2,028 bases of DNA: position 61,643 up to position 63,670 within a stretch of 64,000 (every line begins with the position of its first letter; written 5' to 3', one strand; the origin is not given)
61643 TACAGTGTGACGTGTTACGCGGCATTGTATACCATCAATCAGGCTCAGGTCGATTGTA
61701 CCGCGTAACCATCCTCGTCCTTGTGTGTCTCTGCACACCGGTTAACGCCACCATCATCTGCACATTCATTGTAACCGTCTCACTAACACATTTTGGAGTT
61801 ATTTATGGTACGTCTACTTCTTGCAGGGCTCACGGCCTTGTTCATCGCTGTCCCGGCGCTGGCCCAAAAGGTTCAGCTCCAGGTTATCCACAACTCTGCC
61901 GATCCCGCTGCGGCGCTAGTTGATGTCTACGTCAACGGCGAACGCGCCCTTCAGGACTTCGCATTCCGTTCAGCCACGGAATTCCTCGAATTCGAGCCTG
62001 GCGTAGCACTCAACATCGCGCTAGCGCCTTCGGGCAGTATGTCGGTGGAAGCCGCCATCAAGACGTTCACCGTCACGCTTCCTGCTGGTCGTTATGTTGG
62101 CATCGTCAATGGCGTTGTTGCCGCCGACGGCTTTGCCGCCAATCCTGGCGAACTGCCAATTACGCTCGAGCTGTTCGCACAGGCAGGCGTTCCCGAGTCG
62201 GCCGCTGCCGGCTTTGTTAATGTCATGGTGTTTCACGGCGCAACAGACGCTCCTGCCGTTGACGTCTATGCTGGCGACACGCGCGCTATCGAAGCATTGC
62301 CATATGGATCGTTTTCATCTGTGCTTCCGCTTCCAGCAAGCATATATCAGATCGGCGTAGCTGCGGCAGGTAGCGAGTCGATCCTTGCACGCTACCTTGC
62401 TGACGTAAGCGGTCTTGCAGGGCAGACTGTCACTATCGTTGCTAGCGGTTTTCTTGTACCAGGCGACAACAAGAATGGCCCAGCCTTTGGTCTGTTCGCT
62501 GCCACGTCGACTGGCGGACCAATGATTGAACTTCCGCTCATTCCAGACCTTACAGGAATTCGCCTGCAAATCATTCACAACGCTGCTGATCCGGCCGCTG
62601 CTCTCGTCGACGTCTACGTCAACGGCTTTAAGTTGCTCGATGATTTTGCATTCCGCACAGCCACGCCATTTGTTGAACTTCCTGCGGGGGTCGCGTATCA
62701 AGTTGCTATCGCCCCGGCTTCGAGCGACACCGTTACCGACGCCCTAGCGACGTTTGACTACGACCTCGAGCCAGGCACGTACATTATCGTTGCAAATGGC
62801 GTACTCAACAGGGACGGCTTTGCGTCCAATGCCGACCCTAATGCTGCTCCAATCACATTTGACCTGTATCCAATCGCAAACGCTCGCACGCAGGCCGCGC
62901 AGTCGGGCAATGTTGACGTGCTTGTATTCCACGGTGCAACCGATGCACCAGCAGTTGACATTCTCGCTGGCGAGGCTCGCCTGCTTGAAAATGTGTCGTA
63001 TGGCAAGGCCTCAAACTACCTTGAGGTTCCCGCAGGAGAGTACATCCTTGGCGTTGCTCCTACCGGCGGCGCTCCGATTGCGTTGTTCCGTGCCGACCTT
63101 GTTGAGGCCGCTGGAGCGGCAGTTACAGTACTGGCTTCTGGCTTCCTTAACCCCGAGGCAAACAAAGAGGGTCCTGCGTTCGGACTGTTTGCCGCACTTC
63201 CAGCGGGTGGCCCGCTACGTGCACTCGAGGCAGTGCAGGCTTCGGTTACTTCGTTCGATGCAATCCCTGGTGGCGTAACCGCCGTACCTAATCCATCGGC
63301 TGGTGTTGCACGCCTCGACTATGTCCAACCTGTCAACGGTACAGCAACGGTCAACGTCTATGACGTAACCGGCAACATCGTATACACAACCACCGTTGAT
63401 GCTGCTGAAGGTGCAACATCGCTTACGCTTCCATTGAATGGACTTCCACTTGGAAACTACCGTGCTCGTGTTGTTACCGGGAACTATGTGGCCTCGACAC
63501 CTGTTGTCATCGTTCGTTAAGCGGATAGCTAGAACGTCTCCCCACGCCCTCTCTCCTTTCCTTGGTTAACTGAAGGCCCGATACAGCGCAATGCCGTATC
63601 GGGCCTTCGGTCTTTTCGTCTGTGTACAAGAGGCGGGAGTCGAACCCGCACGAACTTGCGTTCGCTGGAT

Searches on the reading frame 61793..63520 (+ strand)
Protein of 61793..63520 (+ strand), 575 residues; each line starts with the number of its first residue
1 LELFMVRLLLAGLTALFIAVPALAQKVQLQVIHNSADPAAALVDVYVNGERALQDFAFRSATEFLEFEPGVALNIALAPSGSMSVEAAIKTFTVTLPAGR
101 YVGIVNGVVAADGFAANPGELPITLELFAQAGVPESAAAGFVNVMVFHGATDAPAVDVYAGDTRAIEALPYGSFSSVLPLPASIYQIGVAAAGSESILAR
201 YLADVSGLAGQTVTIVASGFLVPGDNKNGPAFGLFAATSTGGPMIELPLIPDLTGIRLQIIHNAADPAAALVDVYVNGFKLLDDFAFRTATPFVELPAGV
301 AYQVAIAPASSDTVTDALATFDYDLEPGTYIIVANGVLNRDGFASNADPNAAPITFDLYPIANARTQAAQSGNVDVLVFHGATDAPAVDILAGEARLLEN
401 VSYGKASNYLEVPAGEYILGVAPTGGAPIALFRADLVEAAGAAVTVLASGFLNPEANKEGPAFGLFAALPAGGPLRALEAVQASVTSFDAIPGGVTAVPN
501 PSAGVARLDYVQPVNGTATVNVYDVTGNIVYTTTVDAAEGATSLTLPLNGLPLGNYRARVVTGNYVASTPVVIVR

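Call 13: search_protein_families(library=pfam, proteins=[window:61793-63520:+], max_evalue=0.001)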
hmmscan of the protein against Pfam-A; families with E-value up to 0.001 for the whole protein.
window:61793-63520:+ (575 aa): 2 families
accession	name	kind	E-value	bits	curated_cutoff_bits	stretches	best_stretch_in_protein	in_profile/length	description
PF14344.12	DUF4397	-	9.5e-45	152.4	30.6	4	376-452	3-81/119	Domain of unknown function (DUF4397)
PF18962.6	Por_Secre_tail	-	1.1e-05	26.1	27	1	499-567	3-69/75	Secretion system C-terminal sorting domain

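Call 47: search_protein_families(library=ncbifam, proteins=[window:61793-63520:+], max_evalue=0.001)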
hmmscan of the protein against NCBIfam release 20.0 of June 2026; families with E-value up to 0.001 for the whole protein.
window:61793-63520:+ (575 aa): 1 family
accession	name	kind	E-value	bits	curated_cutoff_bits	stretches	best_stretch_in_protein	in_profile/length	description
TIGR04183.1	Por_Secre_tail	domain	2.4e-07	30.6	23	1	499-573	3-71/72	T9SS type A sorting domain-containing protein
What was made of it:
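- Checked: The 'T9SS bacterium' label has one support in the window: a TIGR04183 sorting domain at 61793-63520, 30.6 bits against a cutoff of 23 (call 47).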
